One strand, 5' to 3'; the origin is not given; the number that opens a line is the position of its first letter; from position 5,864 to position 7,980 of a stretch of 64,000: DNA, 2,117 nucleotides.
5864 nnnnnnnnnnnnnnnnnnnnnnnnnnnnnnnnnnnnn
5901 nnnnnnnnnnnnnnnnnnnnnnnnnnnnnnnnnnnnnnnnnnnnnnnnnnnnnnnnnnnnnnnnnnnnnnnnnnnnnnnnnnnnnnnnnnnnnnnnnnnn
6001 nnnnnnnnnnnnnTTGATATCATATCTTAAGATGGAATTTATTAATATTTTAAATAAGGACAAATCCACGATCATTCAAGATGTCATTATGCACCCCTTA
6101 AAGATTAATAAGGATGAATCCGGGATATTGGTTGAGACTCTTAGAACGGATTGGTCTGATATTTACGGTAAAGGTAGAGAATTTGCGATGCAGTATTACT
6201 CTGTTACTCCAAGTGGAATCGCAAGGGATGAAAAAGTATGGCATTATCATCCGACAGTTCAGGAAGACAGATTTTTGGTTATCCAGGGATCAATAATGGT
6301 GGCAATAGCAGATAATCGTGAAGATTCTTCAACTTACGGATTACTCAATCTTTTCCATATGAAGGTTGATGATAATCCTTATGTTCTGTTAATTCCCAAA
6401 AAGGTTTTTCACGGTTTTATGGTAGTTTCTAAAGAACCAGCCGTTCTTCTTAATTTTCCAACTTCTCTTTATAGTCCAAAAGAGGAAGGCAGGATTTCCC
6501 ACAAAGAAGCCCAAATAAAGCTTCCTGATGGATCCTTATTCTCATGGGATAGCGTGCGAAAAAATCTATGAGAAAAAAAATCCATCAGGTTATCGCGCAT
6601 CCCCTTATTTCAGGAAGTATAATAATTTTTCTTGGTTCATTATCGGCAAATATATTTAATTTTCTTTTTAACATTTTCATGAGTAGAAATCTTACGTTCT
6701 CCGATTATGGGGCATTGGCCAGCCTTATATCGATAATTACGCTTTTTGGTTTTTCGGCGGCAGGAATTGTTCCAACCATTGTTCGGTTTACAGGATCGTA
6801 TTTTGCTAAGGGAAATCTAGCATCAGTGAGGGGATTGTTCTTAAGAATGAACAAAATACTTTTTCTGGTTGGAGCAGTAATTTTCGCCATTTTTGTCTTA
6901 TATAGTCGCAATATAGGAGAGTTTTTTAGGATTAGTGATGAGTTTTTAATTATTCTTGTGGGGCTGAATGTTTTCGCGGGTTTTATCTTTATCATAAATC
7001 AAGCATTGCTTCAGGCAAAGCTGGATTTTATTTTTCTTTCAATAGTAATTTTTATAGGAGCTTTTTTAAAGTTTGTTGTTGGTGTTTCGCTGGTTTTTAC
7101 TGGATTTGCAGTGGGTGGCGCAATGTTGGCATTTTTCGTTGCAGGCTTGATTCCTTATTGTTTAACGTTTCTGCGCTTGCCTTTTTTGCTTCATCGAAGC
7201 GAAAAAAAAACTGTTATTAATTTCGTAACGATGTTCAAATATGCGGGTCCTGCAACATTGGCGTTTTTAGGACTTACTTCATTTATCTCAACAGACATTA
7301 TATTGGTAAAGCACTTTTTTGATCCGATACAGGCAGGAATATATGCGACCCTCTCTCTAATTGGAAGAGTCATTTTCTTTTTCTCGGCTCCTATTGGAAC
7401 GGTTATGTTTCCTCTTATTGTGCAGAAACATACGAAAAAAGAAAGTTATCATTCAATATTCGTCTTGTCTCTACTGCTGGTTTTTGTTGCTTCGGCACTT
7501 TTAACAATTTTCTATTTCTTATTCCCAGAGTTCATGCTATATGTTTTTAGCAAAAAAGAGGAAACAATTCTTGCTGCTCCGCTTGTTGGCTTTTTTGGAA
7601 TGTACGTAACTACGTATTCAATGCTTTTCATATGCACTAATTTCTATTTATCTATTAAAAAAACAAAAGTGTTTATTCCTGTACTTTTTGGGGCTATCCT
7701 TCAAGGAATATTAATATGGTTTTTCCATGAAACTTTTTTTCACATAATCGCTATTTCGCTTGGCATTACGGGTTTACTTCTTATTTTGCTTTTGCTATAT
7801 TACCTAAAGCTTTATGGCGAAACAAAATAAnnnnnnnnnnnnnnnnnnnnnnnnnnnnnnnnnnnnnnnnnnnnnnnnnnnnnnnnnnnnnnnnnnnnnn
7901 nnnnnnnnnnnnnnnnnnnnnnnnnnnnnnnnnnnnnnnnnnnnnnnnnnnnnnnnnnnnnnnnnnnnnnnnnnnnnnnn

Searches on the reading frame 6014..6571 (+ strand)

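Call 11: search_protein_families(library=pfam, proteins=[window:6014-6571:+], max_evalue=0.0001)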
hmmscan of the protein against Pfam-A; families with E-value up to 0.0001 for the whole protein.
window:6014-6571:+ (185 aa): 1 family
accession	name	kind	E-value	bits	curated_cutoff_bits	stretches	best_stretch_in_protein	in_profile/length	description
PF00908.23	dTDP_sugar_isom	-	6.7e-16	58.9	27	1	19-170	2-150/168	dTDP-4-dehydrorhamnose 3,5-epimerase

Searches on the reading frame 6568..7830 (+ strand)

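Call 11: search_protein_families(library=pfam, proteins=[window:6568-7830:+], max_evalue=0.0001)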
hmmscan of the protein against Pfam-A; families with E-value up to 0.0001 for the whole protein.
window:6568-7830:+ (420 aa): 2 families
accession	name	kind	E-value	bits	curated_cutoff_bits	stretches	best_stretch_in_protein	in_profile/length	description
PF13440.11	Polysacc_synt_3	-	1.2e-08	35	23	1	38-321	2-277/293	Polysaccharide biosynthesis protein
PF01554.23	MatE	-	3.4e-05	24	24.9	1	228-381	1-156/161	MatE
